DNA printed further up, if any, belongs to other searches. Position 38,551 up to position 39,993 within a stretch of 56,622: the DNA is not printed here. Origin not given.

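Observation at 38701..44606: Phage-borne eight-gene envelope-glycopolymer operon (CDP-ribitol-type synthesis, polyol-phosphate transferase, two glycosyltransferases, pyruvyl transferase)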

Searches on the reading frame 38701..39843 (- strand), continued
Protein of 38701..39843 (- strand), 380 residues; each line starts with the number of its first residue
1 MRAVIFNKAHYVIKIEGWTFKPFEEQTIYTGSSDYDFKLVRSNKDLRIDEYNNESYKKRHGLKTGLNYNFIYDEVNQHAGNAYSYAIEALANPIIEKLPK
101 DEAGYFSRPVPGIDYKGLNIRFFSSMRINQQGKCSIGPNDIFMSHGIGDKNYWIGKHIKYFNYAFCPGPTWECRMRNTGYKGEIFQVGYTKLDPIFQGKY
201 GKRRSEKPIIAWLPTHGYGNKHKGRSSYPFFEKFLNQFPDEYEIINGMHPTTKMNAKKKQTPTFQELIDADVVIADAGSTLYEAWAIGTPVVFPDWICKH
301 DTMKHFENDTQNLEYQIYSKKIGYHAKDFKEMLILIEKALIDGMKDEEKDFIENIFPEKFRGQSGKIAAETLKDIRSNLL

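Call 43: search_protein_families(library=pfam, proteins=[L019:185-5602:+, L019:5897-6712:+, L019:6731-7651:+, L019:7608-8432:+, L019:8603-9856:+, L019:12257-14245:-, L019:14318-14929:+, L019:16022-17383:+, L019:17396-19012:+, L019:9962-10819:+], max_evalue=0.001)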
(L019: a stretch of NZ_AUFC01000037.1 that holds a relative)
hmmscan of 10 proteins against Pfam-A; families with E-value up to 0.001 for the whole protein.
L019:185-5602:+ (1805 aa): 1 family
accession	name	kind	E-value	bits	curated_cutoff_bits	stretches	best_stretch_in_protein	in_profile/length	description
PF01833.30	TIG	-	0.00027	21.3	20.9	0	2-78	8-83/84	IPT/TIG domain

L019:5897-6712:+ (271 aa): 1 family
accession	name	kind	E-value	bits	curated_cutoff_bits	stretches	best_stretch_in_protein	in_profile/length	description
PF01987.23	AIM24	-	2.4e-72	243.4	25.7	1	12-229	4-205/205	Mitochondrial biogenesis AIM24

L019:6731-7651:+ (306 aa): 2 families
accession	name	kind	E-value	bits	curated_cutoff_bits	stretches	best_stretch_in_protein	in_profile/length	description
PF11611.13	DUF4352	-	4e-15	56.6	25.9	1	49-151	3-112/122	Domain of unknown function (DUF4352)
PF16729.10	DUF5067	-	2.3e-09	37.7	27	1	189-288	18-124/126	Domain of unknown function (DUF5067)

L019:7608-8432:+ (274 aa): 0 families

L019:8603-9856:+ (417 aa): 3 families
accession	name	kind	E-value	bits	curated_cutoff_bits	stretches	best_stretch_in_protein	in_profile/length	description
PF00266.25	Aminotran_5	-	7.4e-76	256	21.5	1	31-409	1-371/371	Aminotransferase class-V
PF01212.27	Beta_elim_lyase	-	1.8e-06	27.9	27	1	81-249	38-215/288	Beta-eliminating lyase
PF00155.27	Aminotran_1_2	-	1.8e-06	27.8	19.7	1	41-205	18-187/361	Aminotransferase class I and II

L019:12257-14245:- (662 aa): 14 families
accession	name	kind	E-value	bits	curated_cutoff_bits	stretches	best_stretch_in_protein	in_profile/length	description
PF00724.26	Oxidored_FMN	-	8.6e-65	219.7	27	1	7-357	1-338/342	NADH:flavin oxidoreductase / NADH oxidase family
PF07992.20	Pyr_redox_2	-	1.7e-33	116.7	26.1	2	485-633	96-251/291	Pyridine nucleotide-disulphide oxidoreductase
PF00070.33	Pyr_redox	-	1e-19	71.3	22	2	528-598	2-69/82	Pyridine nucleotide-disulphide oxidoreductase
PF01266.30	DAO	-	4.1e-15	56.6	27.9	2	529-556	3-30/353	FAD dependent oxidoreductase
PF13450.12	NAD_binding_8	-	3.7e-13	50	21.9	1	409-443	1-35/68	NAD(P)-binding Rossmann-like domain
PF13738.12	Pyr_redox_3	-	8.8e-12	45.3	30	1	487-632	123-280/305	Pyridine nucleotide-disulphide oxidoreductase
PF01134.28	GIDA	-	3.7e-10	39.9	22.1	1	529-560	3-35/391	Glucose inhibited division protein A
PF12831.13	FAD_oxidored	-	2e-08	34.4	27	1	407-451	2-46/416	FAD dependent oxidoreductase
PF00890.30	FAD_binding_2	-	7e-08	32.5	20.4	0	529-557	3-31/414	FAD binding domain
PF03486.20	HI0933_like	-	5.6e-07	29.7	50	0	406-446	2-42/244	HI0933-like protein Rossmann domain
PF01494.25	FAD_binding_3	-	1e-06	28.7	22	0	528-560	4-36/349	FAD binding domain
PF01262.27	AlaDh_PNT_C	-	8.9e-06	25.7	23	0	403-424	27-48/214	Alanine dehydrogenase/PNT, C-terminal domain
PF01946.23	Thi4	-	0.00015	21.6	26.2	0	405-448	18-62/235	Thi4 family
PF02737.24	3HCDH_N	-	0.00089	19.7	22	0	529-614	3-83/180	3-hydroxyacyl-CoA dehydrogenase, NAD binding domain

L019:14318-14929:+ (203 aa): 1 family
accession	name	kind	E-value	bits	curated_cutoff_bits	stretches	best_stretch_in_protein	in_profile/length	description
PF00440.29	TetR_N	-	1.2e-11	44.6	24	1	36-79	1-44/47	Bacterial regulatory proteins, tetR family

L019:16022-17383:+ (453 aa): 2 families
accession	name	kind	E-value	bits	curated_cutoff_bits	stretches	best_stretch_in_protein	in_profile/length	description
PF03553.21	Na_H_antiporter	-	2.9e-19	69.9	23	1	152-450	1-303/303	Na+/H+ antiporter family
PF03606.21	DcuC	-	5e-05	22.4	23.1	1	185-446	194-456/461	C4-dicarboxylate anaerobic carrier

L019:17396-19012:+ (538 aa): 3 families
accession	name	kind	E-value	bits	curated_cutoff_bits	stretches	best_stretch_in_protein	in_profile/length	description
PF07969.17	Amidohydro_3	-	3.1e-91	307.7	29.7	1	48-536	1-472/472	Amidohydrolase family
PF01979.26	Amidohydro_1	-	1.9e-21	77.1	25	1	240-534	39-344/345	Amidohydrolase family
PF24890.1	ALN_composite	-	4.5e-06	27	27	1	8-54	9-54/55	Allantoinase, composite domain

L019:9962-10819:+ (285 aa): 1 family
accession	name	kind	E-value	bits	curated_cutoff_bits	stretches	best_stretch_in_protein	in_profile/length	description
PF04464.20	Glyphos_transf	-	2.4e-05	23.9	22.1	1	72-264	130-351/367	CDP-Glycerol:Poly(glycerophosphate) glycerophosphotransferase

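Call 44: search_protein_families(library=pfam, proteins=[L014:611-1957:+, L014:2340-3083:+, L014:4011-4886:+, L014:5481-6263:+, L014:6256-7317:+, L014:9024-10331:+, L014:10368-12929:+, L014:13002-13730:+, L017:3555-5393:+, L017:8101-9207:+], max_evalue=0.001)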
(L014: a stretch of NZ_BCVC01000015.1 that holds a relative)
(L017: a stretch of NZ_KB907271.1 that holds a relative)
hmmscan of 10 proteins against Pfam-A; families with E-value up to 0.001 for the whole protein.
L014:611-1957:+ (448 aa): 1 family
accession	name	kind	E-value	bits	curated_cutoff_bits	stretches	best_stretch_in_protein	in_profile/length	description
PF00342.24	PGI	-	5.9e-28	98.2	22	1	76-426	99-460/486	Phosphoglucose isomerase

L014:2340-3083:+ (247 aa): 2 families
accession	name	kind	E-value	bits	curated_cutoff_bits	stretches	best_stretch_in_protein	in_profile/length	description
PF00483.29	NTP_transferase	-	1.1e-56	192.6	21.2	1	3-238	1-243/245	Nucleotidyl transferase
PF12804.13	NTP_transf_3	-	1.2e-11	45.5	27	1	4-113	1-98/160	MobA-like NTP transferase domain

L014:4011-4886:+ (291 aa): 6 families
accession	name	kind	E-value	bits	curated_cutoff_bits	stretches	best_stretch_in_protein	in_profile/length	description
PF04321.23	RmlD_sub_bind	-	2.3e-99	332.6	27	1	13-287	2-284/287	RmlD substrate binding domain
PF01370.27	Epimerase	-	6.2e-28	98.3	20.9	1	14-208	1-227/240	NAD dependent epimerase/dehydratase family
PF16363.11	GDP_Man_Dehyd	-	5.5e-19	69.2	27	1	42-236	56-268/332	GDP-mannose 4,6 dehydratase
PF01073.25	3Beta_HSD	-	2.6e-15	56.6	22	1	42-239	49-273/280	3-beta hydroxysteroid dehydrogenase/isomerase family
PF02719.21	Polysacc_synt_2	-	6.6e-15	55.5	20.2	1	38-150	54-153/293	Polysaccharide biosynthesis protein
PF07993.18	NAD_binding_4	-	2.4e-09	37.2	20.1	1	51-162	80-209/258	Male sterility protein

L014:5481-6263:+ (260 aa): 1 family
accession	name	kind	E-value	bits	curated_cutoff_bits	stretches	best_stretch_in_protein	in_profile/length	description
PF03009.23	GDPD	-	5.7e-16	59.8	23.6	1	23-242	5-242/244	Glycerophosphoryl diester phosphodiesterase family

L014:6256-7317:+ (353 aa): 2 families
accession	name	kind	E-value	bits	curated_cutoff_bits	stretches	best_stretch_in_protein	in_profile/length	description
PF13685.12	Fe-ADH_2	-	7.3e-26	91.4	28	1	26-166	8-149/149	Iron-containing alcohol dehydrogenase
PF00465.25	Fe-ADH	-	1.9e-12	47.6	31.3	1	26-158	12-167/168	Iron-containing alcohol dehydrogenase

L014:9024-10331:+ (435 aa): 1 family
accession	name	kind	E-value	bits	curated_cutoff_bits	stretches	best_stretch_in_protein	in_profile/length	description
PF00535.33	Glycos_transf_2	-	4.1e-18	66.3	23.3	1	11-172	1-163/168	Glycosyl transferase family 2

L014:10368-12929:+ (853 aa): 7 families
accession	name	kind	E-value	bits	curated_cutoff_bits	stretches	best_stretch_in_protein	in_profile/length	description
PF00534.26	Glycos_transf_1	-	2.5e-24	86.2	26.4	1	463-620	15-170/172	Glycosyl transferases group 1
PF00535.33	Glycos_transf_2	-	1.4e-22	80.8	23.3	1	6-173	1-168/168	Glycosyl transferase family 2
PF13692.12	Glyco_trans_1_4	-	3.6e-20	73.1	27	1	464-608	3-142/142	Glycosyl transferases group 1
PF13641.12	Glyco_tranf_2_3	-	5.2e-16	59.8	27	1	6-217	4-218/230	Glycosyltransferase like family 2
PF10111.15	Glyco_tranf_2_2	-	2.9e-10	40.5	27.3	1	17-195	14-201/276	Glycosyltransferase like family 2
PF13632.12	Glyco_trans_2_3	-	2.2e-05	24.8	27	1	83-216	2-129/198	Glycosyl transferase family group 2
PF13712.12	Glyco_tranf_2_5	-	2.3e-05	24.7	27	1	62-205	36-182/210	Glycosyltransferase like family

L014:13002-13730:+ (242 aa): 1 family
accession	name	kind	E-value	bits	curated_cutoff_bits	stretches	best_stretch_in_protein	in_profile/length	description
PF13578.12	Methyltransf_24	-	1.7e-09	39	26.3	1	23-124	1-105/105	Methyltransferase domain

L017:3555-5393:+ (612 aa): 3 families
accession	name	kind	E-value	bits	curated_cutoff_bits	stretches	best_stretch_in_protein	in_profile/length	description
PF01977.22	UbiD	-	2.6e-62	210.1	23.3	1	125-316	19-206/206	3-octaprenyl-4-hydroxybenzoate carboxy-lyase Rift-related domain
PF20696.2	UbiD_C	-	4.1e-28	98.4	24.2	1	323-456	3-127/127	3-octaprenyl-4-hydroxybenzoate carboxy-lyase C-terminal domain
PF20695.2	UbiD_N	-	6.5e-25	87.5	24.3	1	12-84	3-74/78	3-octaprenyl-4-hydroxybenzoate carboxy-lyase N-terminal domain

L017:8101-9207:+ (368 aa): 3 families
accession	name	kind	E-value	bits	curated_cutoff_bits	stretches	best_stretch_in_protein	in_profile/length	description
PF02985.28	HEAT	-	9.7e-06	25.8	23.5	0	177-205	2-30/31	HEAT repeat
PF13646.12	HEAT_2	-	0.00011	22.9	27.7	0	178-242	3-62/88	HEAT repeats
PF08713.17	DNA_alkylation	-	0.00019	21.6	21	1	118-233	107-211/213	DNA alkylation repair enzyme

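Call 46: search_dna_similar(query=window:38701-39843:-, collection=phages, mode=protein, max_rows=20, max_evalue=0.001)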
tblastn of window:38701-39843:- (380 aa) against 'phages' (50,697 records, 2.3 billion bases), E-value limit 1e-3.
Records with a match: 1; places in all: 1; records where one place covers at least 80% of the query: 0.
Best place of each record, by identity: <60% 1.
By first word of the organism name: Thermobifida 1.
By host as written in the record: Thermobifida fusca NTU22 1.
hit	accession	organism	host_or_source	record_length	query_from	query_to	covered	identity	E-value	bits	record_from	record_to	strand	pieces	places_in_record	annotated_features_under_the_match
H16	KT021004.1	Thermobifida phage P1312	Thermobifida fusca NTU22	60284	141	380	63%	30.1%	4e-28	122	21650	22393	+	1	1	glycosyl/glycerophosphate transferase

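Call 47: get_annotated_region(hit=H16, flank=12000)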
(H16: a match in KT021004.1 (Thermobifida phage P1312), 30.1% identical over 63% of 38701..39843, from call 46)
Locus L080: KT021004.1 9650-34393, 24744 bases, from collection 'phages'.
description: Thermobifida phage P1312, complete genome.
organism: Thermobifida phage P1312 (NCBI taxid 1661715)
taxonomy: Viruses; Duplodnaviria; Heunggongvirae; Uroviricota; Caudoviricetes
host: Thermobifida fusca NTU22; source: compost; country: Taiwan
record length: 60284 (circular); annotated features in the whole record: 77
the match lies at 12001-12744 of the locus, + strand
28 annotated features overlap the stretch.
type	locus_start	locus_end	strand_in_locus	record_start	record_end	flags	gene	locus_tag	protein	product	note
CDS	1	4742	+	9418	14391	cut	-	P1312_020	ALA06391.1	tail tape measure protein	-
CDS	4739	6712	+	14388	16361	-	-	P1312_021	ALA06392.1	tail protein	-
CDS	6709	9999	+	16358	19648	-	-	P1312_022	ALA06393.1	phosphodiesterase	-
CDS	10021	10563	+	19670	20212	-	-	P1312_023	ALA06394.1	hypothetical protein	similar to WP_040692409 Nocardiopsis lucentensis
CDS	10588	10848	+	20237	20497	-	-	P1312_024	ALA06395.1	hypothetical protein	-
CDS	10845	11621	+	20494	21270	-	-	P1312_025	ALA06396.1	O-methyltransferase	-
CDS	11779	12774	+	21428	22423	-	-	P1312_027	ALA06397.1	glycosyl/glycerophosphate transferase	-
CDS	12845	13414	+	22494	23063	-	-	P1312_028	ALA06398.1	hypothetical protein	similar to WP_045936534 Streptomyces sp. NRRL S-104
CDS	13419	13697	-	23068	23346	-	-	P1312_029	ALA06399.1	hypothetical protein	similar to WP_017602347 Nocardiopsis lucentensis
CDS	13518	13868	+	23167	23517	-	-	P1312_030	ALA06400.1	hypothetical protein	-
CDS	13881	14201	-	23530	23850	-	-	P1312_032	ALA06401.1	hypothetical protein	-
CDS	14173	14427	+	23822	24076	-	-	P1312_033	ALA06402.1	hypothetical protein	-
CDS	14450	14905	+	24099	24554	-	-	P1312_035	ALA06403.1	hypothetical protein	-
CDS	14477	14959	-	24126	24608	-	-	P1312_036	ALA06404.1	hypothetical protein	similar to WP_031096358 Streptomyces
CDS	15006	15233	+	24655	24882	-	-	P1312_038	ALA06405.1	transcriptional regulator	-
CDS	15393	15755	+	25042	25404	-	-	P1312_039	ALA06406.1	hypothetical protein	involved in exopolysaccharide biosynthesis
CDS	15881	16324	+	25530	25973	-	-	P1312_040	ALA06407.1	sensory protein kinase CreC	-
CDS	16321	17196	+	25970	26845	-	-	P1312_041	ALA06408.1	N-acetylmuramoyl-L-alanine amidase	-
CDS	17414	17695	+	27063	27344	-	-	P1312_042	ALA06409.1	hypothetical protein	Similar to Thermobifida fusca Tfu_2915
CDS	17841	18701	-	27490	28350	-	-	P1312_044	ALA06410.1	transcriptional regulator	helix-turn-helix family protein; similar to WP_018223844 of Salinispora pacifica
CDS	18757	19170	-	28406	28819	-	-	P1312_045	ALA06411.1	hypothetical protein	-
CDS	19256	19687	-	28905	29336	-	-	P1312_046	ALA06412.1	hypothetical protein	-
CDS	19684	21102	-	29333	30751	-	-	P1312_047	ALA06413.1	hypothetical protein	similar to ADJ28745 Nitrosococcus watsonii C-113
CDS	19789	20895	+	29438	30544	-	-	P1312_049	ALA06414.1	transposase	IS605 orfB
CDS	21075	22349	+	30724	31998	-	-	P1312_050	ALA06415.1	hypothetical protein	-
CDS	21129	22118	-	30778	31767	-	-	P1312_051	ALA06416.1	hypothetical protein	similar to WP_037974524 Synergistes jonesii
CDS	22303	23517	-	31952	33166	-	-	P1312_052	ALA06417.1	transcriptional regulator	Helix-turn-helix XRE-family like proteins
CDS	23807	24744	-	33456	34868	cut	-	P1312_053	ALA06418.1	replicative DNA helicase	-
